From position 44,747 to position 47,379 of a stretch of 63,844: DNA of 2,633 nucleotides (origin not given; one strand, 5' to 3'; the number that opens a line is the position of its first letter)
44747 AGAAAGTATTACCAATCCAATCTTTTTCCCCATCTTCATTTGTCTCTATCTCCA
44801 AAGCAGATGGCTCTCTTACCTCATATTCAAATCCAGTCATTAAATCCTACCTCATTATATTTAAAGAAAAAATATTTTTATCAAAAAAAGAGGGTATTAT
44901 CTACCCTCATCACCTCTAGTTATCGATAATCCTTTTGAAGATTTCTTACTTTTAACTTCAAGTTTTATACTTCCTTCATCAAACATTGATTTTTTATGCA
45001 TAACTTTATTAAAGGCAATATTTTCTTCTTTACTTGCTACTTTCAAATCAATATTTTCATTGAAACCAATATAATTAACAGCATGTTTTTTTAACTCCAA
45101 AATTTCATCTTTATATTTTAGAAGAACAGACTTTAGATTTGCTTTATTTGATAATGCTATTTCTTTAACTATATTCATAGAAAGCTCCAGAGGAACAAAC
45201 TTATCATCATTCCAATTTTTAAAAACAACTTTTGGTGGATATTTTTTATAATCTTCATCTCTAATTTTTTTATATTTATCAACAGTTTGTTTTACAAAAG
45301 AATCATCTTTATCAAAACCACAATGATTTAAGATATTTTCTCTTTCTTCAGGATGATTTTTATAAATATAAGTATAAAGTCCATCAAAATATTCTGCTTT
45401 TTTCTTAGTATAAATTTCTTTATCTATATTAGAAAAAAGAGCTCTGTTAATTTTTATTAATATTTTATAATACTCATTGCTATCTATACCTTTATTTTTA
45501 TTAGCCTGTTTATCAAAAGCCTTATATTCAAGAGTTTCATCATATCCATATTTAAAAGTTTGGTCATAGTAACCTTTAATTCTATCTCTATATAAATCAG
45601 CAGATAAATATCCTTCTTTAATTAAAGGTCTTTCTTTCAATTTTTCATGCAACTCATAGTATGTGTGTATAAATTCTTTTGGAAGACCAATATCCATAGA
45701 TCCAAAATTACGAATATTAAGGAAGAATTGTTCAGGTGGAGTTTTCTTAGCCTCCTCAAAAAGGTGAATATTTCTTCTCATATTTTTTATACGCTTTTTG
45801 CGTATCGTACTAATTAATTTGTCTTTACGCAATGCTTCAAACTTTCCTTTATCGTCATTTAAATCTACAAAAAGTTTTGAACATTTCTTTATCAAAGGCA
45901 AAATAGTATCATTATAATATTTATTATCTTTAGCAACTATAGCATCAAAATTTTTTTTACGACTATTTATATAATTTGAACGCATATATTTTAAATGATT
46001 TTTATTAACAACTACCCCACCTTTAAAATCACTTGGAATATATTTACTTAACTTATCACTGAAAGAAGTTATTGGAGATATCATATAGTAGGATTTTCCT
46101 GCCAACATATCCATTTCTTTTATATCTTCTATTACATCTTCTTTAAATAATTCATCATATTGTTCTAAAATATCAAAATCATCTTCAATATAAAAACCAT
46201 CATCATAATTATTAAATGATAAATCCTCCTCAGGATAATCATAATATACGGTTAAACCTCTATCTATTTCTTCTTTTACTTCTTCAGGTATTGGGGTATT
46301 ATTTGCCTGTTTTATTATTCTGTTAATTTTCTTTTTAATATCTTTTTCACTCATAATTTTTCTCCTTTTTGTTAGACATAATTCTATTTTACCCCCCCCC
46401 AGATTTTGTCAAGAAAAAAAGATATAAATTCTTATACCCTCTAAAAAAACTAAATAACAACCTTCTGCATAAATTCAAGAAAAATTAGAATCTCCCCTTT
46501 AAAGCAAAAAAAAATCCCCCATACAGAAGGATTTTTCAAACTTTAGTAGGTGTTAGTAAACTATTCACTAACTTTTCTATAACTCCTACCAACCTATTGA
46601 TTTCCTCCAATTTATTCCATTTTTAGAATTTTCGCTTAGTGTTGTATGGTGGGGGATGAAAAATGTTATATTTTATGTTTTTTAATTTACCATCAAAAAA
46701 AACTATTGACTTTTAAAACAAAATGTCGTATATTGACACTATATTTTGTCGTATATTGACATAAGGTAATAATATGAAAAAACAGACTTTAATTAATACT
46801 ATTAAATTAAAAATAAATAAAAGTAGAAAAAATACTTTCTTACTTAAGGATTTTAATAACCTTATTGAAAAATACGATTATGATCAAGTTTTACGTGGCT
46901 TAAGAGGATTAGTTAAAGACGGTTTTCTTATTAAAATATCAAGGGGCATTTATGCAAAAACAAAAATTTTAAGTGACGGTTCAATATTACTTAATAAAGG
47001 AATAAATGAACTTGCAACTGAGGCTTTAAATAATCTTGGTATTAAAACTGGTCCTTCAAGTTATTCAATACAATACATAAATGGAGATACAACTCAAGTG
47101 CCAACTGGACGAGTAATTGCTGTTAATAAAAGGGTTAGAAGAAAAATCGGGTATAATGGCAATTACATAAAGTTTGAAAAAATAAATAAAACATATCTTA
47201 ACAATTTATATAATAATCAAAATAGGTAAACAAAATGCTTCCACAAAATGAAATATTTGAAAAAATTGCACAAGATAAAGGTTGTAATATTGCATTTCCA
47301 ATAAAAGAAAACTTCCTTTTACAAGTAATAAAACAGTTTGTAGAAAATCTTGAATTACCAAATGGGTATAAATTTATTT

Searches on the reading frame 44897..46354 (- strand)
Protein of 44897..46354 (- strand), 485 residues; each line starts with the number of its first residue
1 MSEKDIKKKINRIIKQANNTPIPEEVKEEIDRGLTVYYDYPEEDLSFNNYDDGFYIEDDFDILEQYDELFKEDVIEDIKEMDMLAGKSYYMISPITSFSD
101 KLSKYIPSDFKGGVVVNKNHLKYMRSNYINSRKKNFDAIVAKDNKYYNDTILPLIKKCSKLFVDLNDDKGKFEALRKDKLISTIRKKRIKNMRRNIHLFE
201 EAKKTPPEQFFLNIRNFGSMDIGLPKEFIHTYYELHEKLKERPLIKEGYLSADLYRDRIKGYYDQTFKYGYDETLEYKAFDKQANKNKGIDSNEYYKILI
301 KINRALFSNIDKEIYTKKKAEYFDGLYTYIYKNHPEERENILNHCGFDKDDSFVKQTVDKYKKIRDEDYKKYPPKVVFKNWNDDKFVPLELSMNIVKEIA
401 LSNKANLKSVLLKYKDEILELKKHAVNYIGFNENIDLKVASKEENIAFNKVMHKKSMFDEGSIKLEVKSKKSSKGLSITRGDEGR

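Call 6: search_protein_families(library=pfam, proteins=[window:44897-46354:-], max_evalue=0.01)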
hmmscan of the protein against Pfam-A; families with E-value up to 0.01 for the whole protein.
window:44897-46354:- (485 aa): 0 families

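Call 12: find_related_loci(query=window:44897-46354:-, collection=genome_contigs, flank=6000)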
Query window:44897-46354:- (485 aa) in genome_contigs; peptide patterns used: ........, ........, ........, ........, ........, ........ (x = any residue, [..] = any of these).
31 stretches matched a pattern; 1 encode a relative of the query (tblastn E <= 1e-3); 1 distinct loci.
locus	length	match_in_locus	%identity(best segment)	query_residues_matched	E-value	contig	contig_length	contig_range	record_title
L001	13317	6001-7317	43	6-472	3e-95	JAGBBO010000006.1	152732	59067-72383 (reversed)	MAG: Alphaproteobacteria bacterium isolate RGIG8969 Water_deer_Rectum-2__c40019, whole genome shotgun sequence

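Call 15: find_homologous_proteins(query=window:44897-46354:-)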
Query window:44897-46354:- (485 aa): 4 proteins with E <= 0.001 among 8000 candidates.
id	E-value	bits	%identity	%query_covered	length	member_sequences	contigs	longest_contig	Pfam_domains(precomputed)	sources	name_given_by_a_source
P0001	0.0e+0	1063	100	100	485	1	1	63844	-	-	-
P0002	1.9e-213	728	73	97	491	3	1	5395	-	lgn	-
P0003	4.7e-94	334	45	100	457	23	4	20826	-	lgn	-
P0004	2.2e-56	210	47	57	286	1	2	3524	-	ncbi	-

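Call 16: find_encoding_contigs(protein=P0002, flank=6000)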
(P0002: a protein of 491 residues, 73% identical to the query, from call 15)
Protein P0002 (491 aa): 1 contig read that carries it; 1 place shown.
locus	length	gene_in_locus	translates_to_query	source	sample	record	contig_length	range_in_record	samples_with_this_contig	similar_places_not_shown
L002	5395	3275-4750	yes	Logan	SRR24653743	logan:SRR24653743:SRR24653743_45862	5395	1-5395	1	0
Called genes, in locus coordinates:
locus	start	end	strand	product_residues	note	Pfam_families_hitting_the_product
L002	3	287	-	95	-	?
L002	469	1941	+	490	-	-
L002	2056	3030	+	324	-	PF03462:PCRF, PF00472:RF-1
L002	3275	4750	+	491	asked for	-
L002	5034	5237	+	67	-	PF01632:Ribosomal_L35p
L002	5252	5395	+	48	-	?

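Call 17: find_encoding_contigs(protein=P0003, flank=6000)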
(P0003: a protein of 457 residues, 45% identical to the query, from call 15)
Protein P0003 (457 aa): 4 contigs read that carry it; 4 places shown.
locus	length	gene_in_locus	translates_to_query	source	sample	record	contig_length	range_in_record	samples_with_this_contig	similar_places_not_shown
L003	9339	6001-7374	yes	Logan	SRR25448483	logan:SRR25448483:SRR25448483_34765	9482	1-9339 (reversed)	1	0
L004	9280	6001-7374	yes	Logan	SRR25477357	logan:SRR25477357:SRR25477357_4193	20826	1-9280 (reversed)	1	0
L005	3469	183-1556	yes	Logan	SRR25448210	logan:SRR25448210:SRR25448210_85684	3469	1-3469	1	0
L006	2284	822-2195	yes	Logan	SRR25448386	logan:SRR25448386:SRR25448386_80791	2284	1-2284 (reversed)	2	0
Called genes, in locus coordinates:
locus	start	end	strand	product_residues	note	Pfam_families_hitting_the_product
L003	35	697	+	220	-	PF01661:Macro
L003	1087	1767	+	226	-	-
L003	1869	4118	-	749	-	PF00082:Peptidase_S8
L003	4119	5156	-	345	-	PF00004:AAA, PF07728:AAA_5 (faint)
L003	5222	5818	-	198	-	PF00239:Resolvase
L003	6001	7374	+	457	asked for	-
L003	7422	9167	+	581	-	-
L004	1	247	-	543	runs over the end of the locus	PF03572:Peptidase_S41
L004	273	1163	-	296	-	PF07549:Sec_GG, PF02355:SecD_SecF_C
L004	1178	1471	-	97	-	PF02686:GatC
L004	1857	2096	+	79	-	-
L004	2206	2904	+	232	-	PF00589:Phage_integrase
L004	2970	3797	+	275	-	PF02498:Bro-N (weak)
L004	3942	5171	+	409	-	-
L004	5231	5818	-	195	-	PF00239:Resolvase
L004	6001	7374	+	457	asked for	-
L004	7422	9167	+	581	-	-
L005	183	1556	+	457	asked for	-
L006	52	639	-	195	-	PF00239:Resolvase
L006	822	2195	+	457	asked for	-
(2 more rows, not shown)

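Call 18: find_encoding_contigs(protein=P0004, flank=6000)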
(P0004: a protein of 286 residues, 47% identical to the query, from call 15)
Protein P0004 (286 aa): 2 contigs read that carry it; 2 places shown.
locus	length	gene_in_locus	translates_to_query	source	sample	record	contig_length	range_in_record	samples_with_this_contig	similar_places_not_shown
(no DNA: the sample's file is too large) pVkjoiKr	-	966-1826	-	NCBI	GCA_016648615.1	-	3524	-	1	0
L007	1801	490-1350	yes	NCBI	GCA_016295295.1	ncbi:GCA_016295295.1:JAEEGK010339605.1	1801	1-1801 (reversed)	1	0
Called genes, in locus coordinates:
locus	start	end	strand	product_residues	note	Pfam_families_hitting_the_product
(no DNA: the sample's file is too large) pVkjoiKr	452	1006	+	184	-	-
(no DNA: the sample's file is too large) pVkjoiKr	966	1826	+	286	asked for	-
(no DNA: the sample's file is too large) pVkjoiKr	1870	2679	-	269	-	PF01544:CorA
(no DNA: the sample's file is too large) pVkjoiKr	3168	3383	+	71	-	-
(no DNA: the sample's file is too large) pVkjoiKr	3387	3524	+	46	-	?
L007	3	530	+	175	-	?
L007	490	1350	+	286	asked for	-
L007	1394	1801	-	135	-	?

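Call 49: predict_structure(alignment_id=A3)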
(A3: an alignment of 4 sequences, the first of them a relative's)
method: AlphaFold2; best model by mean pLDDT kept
length: 485 residues; sequences in the alignment: 4
mean_pLDDT: 44.5   pTM: 0.33
mean pLDDT of the five models: 44.5, 44.4, 43.0, 42.6, 42.6
residues with pLDDT >= 90: 0; 70-90: 98; 50-70: 55; < 50: 332
segments of 3 or more residues with pLDDT < 50: 25-132, 261-393, 399-408, 415-485
pLDDT, mean of each block of 10 residues (from residue 1): 68 62 45 30 27 25 27 33 27 27 30 28 38 60 83 85 80 87 80 80 76 56 75 81 67 51 31 27 29 39 34 29 29 33 32 34 33 26 30 47 43 48 33 26 28 25 29 31 29
secondary structure, 60 per line:
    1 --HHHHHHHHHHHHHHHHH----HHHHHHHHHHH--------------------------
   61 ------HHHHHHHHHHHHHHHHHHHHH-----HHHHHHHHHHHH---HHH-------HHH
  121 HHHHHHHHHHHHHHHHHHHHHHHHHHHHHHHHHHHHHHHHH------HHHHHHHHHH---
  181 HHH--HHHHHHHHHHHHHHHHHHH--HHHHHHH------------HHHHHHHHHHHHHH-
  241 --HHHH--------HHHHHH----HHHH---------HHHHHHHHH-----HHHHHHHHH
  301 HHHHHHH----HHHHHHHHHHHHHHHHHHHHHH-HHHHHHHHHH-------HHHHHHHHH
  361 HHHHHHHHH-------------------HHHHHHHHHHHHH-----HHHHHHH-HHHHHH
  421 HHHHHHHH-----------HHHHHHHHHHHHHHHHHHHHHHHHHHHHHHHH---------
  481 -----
elements in order: H3-19 H24-34 H67-87 H93-104 H118-161 H168-177 H186-204 H207-213 H226-239 H243-246 H255-260 H265-268 H278-286 H292-307 H312-333 H335-344 H352-369 H389-401 H407-413 H415-428 H440-471

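Call 53: search_protein_representatives(alignment_id=A3)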
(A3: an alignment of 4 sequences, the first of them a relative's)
Query: 4 sequences, 487 profile positions. Proteins with E-value up to 0.001 (for the whole library): 6; up to 1e-10: 3; up to 1e-30: 2. The best 6 are listed.
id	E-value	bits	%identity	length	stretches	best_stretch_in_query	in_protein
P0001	8.7e-271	915.4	-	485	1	1-487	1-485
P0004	3.6e-139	481.4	-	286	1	193-487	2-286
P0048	6.4e-16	74.9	-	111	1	425-487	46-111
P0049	3.3e-09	52.7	-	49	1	439-486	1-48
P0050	2.1e-08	50.1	-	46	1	442-487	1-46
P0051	7.4e-04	35.1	-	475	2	74-213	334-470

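Call 61: search_protein_families(library=phrogs, proteins=[window:44897-46354:-], max_evalue=0.01)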
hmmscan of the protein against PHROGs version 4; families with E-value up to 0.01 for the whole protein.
window:44897-46354:- (485 aa): 0 families

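Call 75: search_protein_families(library=padloc, proteins=[window:44897-46354:-, L004:7422-9167:+], max_evalue=0.01)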
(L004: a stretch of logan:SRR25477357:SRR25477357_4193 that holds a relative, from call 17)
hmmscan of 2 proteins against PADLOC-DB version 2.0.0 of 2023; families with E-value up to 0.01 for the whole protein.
window:44897-46354:- (485 aa): 0 families

L004:7422-9167:+ (581 aa): 0 families

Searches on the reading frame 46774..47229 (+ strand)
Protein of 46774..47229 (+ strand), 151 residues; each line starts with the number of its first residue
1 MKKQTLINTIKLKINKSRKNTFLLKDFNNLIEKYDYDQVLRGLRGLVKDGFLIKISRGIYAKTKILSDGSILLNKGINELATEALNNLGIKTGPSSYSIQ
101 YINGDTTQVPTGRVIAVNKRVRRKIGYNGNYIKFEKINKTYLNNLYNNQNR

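Call 6: search_protein_families(library=pfam, proteins=[window:46774-47229:+], max_evalue=0.01)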
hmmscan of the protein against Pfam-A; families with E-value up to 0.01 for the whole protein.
window:46774-47229:+ (151 aa): 0 families

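Call 23: find_encoding_contigs(protein=window:46774-47229:+, flank=3000, max_places=10)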
Protein window:46774-47229:+ (151 aa): 2 contigs read that carry it; 1 place shown.
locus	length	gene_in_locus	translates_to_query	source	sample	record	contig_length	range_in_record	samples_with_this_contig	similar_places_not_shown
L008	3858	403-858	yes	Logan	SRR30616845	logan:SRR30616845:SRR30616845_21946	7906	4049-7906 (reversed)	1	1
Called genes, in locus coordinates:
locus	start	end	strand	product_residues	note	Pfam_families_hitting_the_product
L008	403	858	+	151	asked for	-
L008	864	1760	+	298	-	PF08843:AbiEii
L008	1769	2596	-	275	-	PF01541:GIY-YIG (weak)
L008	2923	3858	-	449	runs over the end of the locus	PF01637:ATPase_2 (faint), PF13173:AAA_14, PF13635:DUF4143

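Call 61: search_protein_families(library=phrogs, proteins=[window:46774-47229:+], max_evalue=0.01)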
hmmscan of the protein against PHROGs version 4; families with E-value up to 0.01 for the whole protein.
window:46774-47229:+ (151 aa): 0 families

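Call 75: search_protein_families(library=padloc, proteins=[window:46774-47229:+], max_evalue=0.01)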
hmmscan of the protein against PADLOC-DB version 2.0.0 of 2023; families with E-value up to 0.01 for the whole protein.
window:46774-47229:+ (151 aa): 13 families
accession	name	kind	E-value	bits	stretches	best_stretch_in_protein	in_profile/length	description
PDLC02229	AbiEi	-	2.8e-35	119.7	1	5-136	2-131/131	AbiEi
PDLC02258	AbiEi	-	3.8e-34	116.5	1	4-136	65-195/196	AbiEi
PDLC02226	AbiEi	-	1.5e-11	42.6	1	6-143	3-134/202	AbiEi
PDLC02232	AbiEi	-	1e-06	26.7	1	1-113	1-113/177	AbiEi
PDLC02250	AbiEi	-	4.5e-05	21.4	1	47-123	39-110/197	AbiEi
PDLC02267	AbiEi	-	0.00011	19.7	1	13-134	12-118/252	AbiEi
PDLC02255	AbiEi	-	0.00016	19.3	1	11-64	5-58/186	AbiEi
PDLC02273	AbiEi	-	0.0018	16.3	1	27-141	22-135/205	AbiEi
PDLC02225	AbiEi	-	0.0024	15.6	0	43-75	35-66/198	AbiEi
PDLC02233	AbiEi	-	0.0026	15.3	1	6-64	4-60/214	AbiEi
PDLC02247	AbiEi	-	0.0028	15.5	1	44-123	51-127/215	AbiEi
PDLC02246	AbiEi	-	0.0034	15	1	39-123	38-118/230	AbiEi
PDLC02251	AbiEi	-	0.0051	14.3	1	27-111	26-106/230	AbiEi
